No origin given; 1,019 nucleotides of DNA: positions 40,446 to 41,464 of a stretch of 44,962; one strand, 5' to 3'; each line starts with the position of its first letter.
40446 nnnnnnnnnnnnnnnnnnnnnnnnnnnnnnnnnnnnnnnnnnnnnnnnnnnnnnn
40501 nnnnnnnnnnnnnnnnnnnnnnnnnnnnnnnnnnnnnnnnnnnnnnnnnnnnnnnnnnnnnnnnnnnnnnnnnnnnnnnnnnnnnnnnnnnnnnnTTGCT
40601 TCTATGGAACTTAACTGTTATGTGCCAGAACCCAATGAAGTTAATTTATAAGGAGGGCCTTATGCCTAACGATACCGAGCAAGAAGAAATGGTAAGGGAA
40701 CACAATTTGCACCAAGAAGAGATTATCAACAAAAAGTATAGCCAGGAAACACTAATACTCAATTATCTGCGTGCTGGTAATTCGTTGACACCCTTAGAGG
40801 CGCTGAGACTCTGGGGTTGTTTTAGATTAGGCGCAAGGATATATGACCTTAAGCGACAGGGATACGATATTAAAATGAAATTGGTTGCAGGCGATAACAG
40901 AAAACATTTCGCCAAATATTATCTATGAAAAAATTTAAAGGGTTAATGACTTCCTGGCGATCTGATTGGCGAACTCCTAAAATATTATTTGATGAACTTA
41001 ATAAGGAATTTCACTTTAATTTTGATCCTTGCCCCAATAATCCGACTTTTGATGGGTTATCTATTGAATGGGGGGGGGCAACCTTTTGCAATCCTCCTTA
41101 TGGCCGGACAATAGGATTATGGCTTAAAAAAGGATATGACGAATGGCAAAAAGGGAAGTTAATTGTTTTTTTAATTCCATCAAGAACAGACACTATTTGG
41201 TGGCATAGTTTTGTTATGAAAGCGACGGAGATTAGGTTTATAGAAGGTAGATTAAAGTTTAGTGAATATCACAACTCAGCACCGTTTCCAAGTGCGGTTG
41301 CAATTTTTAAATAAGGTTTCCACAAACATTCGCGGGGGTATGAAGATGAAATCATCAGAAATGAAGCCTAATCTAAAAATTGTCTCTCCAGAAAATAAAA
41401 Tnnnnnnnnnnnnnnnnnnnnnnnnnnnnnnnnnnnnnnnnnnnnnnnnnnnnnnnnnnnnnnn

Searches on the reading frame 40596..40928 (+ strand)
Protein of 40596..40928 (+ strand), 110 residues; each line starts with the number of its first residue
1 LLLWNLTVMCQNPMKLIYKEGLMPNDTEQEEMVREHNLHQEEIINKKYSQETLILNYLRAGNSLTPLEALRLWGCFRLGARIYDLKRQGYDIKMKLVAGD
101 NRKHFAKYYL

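Call 21: search_protein_families(library=pfam, proteins=[window:40596-40928:+], max_evalue=0.01)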
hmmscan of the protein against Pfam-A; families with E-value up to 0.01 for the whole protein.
window:40596-40928:+ (110 aa): 1 family
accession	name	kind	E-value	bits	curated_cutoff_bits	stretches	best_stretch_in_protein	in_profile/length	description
PF14090.12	HTH_39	-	2.5e-14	53.3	21.3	1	49-110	1-67/70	Winged helix-turn-helix domain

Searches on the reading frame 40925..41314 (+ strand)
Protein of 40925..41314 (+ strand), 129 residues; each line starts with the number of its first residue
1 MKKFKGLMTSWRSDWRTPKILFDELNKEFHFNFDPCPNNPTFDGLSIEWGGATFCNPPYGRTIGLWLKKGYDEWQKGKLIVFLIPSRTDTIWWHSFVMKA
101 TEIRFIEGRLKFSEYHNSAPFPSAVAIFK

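Call 21: search_protein_families(library=pfam, proteins=[window:40925-41314:+], max_evalue=0.01)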
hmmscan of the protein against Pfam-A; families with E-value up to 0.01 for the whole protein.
window:40925-41314:+ (129 aa): 1 family
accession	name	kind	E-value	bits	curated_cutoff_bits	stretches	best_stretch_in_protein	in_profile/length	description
PF05869.16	Dam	-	1.5e-16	61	28.1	1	10-113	7-124/169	DNA N-6-adenine-methyltransferase (Dam)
